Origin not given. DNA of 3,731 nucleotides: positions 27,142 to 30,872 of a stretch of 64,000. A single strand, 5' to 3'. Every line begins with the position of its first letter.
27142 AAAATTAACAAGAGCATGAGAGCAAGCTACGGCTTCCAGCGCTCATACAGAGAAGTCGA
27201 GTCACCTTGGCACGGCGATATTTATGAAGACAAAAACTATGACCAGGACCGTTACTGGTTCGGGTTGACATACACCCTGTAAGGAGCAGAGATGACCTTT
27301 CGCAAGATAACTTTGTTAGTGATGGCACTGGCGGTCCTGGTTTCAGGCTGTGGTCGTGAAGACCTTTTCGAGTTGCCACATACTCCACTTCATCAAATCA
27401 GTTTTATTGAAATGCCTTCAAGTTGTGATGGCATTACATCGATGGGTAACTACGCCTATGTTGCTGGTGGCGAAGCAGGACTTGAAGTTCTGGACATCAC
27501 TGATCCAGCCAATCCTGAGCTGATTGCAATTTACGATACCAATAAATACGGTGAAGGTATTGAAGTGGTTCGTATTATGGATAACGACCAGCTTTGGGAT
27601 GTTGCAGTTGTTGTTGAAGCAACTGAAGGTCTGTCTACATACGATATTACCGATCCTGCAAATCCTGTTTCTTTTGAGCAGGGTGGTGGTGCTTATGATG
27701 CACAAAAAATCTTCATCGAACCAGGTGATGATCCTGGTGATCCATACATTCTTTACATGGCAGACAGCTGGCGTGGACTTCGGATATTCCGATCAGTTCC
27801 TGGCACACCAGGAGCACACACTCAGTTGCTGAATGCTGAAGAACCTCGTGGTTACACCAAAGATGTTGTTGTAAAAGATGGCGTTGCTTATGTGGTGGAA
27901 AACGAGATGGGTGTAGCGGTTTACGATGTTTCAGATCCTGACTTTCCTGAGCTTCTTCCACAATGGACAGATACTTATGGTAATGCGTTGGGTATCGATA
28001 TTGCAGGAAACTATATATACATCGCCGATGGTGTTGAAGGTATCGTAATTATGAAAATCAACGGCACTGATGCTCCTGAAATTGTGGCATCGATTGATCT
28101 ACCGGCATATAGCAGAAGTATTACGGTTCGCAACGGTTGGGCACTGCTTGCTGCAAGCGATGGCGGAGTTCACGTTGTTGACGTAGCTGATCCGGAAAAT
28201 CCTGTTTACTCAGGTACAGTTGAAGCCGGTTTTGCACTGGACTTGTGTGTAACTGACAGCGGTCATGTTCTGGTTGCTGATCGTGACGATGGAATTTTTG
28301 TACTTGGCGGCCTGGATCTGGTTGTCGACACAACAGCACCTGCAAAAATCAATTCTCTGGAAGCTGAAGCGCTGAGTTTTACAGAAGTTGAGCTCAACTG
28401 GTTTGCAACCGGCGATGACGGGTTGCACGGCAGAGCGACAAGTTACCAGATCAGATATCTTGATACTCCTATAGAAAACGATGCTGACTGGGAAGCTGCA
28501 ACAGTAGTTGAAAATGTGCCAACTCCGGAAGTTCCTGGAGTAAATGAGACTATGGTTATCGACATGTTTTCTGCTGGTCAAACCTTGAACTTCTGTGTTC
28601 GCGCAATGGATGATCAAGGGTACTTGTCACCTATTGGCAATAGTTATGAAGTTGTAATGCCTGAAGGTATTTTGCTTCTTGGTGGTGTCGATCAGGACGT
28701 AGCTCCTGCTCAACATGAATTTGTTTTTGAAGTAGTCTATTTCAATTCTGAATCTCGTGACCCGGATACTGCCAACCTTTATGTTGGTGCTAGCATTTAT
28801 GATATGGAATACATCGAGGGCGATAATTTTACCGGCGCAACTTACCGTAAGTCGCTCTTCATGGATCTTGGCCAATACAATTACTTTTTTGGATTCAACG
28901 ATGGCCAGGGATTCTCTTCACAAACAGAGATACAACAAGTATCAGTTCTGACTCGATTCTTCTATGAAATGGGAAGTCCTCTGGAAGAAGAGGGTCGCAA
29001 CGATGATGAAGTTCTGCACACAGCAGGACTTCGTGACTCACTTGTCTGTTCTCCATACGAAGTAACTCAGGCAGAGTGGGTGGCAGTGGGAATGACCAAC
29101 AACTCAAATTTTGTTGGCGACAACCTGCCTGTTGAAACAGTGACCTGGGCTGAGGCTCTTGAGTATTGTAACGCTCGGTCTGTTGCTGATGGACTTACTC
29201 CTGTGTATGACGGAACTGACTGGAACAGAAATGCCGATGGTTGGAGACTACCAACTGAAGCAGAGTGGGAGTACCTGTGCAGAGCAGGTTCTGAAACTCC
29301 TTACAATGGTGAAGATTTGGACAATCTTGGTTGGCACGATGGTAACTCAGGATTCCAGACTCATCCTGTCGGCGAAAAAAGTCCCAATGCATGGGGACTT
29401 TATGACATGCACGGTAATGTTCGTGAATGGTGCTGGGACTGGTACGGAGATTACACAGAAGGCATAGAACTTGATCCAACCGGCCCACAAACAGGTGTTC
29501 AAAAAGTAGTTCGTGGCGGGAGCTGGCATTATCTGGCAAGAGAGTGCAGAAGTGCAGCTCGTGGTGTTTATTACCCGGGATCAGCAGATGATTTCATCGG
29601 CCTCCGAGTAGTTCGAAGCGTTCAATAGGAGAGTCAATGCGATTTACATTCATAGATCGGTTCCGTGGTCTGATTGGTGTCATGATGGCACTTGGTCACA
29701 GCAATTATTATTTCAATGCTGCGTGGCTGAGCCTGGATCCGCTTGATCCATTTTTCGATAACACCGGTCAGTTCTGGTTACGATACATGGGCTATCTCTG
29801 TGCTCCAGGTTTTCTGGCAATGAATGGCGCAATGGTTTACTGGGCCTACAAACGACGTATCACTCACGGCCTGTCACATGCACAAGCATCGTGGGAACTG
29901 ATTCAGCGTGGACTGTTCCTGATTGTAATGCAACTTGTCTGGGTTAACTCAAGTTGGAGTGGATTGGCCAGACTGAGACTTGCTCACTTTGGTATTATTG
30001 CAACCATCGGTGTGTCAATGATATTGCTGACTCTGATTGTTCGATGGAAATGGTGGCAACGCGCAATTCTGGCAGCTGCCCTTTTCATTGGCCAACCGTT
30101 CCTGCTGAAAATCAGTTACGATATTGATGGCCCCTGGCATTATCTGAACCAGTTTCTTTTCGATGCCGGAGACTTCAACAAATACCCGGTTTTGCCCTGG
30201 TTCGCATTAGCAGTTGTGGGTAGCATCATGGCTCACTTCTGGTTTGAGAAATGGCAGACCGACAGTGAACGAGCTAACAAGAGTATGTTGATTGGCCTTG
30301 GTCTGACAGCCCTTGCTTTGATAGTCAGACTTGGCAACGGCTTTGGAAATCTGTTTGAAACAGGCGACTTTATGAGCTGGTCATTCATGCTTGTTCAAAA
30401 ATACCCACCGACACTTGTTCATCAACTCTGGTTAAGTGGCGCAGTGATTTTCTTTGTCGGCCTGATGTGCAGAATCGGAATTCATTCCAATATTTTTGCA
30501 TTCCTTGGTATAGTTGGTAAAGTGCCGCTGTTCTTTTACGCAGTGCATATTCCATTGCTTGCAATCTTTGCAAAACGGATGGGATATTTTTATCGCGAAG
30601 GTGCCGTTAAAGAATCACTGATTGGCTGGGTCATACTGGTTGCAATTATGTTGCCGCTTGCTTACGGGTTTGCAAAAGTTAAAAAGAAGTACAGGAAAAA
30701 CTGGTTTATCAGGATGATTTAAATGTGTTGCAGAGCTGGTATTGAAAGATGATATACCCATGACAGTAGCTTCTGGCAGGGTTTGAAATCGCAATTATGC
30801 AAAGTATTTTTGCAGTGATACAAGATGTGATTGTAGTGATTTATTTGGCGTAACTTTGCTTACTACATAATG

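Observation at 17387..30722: Candidate new surface system: poly-gamma-glutamate synthase co-transcribed with a C25 (PorU/gingipain-family) protein, OM barrel and acyltransferase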

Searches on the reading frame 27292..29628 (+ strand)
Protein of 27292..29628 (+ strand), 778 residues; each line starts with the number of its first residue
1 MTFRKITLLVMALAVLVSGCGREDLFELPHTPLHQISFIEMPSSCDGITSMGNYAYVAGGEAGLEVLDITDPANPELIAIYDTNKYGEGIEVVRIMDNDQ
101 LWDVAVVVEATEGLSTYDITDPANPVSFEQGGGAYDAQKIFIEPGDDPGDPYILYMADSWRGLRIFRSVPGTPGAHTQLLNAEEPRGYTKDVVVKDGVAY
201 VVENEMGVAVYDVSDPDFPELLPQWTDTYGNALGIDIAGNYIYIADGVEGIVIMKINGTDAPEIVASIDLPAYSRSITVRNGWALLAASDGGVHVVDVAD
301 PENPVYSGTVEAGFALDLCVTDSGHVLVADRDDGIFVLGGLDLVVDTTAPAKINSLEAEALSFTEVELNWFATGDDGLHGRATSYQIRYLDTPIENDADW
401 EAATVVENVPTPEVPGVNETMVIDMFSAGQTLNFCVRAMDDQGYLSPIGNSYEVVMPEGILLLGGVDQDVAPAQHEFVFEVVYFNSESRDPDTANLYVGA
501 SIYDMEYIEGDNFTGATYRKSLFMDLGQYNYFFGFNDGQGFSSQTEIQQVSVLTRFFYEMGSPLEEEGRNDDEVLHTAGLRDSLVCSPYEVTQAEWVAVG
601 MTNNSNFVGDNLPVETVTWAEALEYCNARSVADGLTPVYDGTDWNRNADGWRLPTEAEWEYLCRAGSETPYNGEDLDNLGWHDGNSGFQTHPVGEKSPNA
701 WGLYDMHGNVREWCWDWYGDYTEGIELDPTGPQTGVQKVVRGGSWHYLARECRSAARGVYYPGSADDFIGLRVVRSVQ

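Call 3: search_protein_families(library=pfam, proteins=[window:27292-29628:+], max_evalue=0.01)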
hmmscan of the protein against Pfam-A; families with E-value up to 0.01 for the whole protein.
window:27292-29628:+ (778 aa): 3 families
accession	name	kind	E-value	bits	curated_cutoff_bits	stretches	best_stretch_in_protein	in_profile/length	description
PF03781.23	FGE-sulfatase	-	1.2e-38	133.7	23.3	1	582-775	35-255/255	Sulfatase-modifying factor enzyme 1-like domain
PF08309.17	LVIVD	-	1.1e-20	73.1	20.2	2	51-83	10-42/42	LVIVD repeat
PF07603.17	Lcl_C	-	0.0018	19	34.9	1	613-674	18-69/117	Lcl C-terminal domain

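Call 4: search_protein_families(library=ncbifam, proteins=[window:27292-29628:+], max_evalue=0.01)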
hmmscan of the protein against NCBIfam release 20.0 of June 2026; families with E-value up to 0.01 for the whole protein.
window:27292-29628:+ (778 aa): 12 families
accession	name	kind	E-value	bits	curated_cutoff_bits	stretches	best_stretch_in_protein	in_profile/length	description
NF051459.1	pyoverdine_PvdO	equivalog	1.2e-22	80.3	500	1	538-776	24-279/280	dihydropyoverdine dehydrogenase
TIGR03525.2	GldK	equivalog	2e-21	76.8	350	1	610-777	218-407/408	T9SS ring complex lipoprotein PorK/GldK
TIGR02171.1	Fb_sc_TIGR02171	subfamily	2.8e-18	65.3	544.35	1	590-774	79-280/912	TIGR02171 family lipoprotein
TIGR03440.2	egtB_TIGR03440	equivalog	3e-10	39.8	360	1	649-773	291-412/413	ergothioneine biosynthesis protein EgtB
NF041186.1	SenA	equivalog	6.8e-09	35.6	420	1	601-774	260-381/382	selenoneine synthase SenA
TIGR04312.1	choice_anch_B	subfamily_domain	1.3e-06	28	100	0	52-127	140-220/364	choice-of-anchor B family protein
TIGR03524.1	GldJ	equivalog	3.4e-05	22.7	458.2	1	679-718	327-365/559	gliding motility lipoprotein GldJ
TIGR04344.1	ovoA_Nterm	equivalog_domain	0.00054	18.9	400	1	643-773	319-443/444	5-histidylcysteine sulfoxide synthase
TIGR03530.1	GldJ_short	equivalog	0.0024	16.8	382.9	0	692-719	291-318/396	gliding motility lipoprotein GldJ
NF038117.1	choice_anch_I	subfamily_domain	0.0032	16.4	300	0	88-126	382-417/458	choice-of-anchor I family protein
TIGR04373.1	egtB_X_signatur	signature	0.006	16.7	71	0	732-774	7-49/50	EgtB-related enzyme signature domain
TIGR00868.1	hCaCC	subfamily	0.0071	14.2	900.85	1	346-408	752-813/863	calcium-activated chloride channel protein 1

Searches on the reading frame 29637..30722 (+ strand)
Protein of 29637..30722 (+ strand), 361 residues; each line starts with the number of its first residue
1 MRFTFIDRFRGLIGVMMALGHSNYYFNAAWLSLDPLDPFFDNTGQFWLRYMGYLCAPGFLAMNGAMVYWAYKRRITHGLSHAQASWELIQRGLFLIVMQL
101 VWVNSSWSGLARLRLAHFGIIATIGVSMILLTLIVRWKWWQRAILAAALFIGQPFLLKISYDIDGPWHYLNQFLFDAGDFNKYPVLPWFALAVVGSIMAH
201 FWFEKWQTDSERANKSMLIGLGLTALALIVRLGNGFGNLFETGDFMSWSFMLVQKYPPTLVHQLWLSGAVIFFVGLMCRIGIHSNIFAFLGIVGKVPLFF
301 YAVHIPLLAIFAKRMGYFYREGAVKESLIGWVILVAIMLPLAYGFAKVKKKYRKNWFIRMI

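Call 3: search_protein_families(library=pfam, proteins=[window:29637-30722:+], max_evalue=0.01)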
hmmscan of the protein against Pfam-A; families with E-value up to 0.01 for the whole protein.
window:29637-30722:+ (361 aa): 1 family
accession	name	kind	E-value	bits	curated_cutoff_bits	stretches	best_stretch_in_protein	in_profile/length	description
PF07786.18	HGSNAT_cat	-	2.1e-15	57.3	22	1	2-211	1-193/222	Heparan-alpha-glucosaminide N-acetyltransferase, catalytic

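Call 4: search_protein_families(library=ncbifam, proteins=[window:29637-30722:+], max_evalue=0.01)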
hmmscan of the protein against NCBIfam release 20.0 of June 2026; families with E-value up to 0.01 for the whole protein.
window:29637-30722:+ (361 aa): 0 families
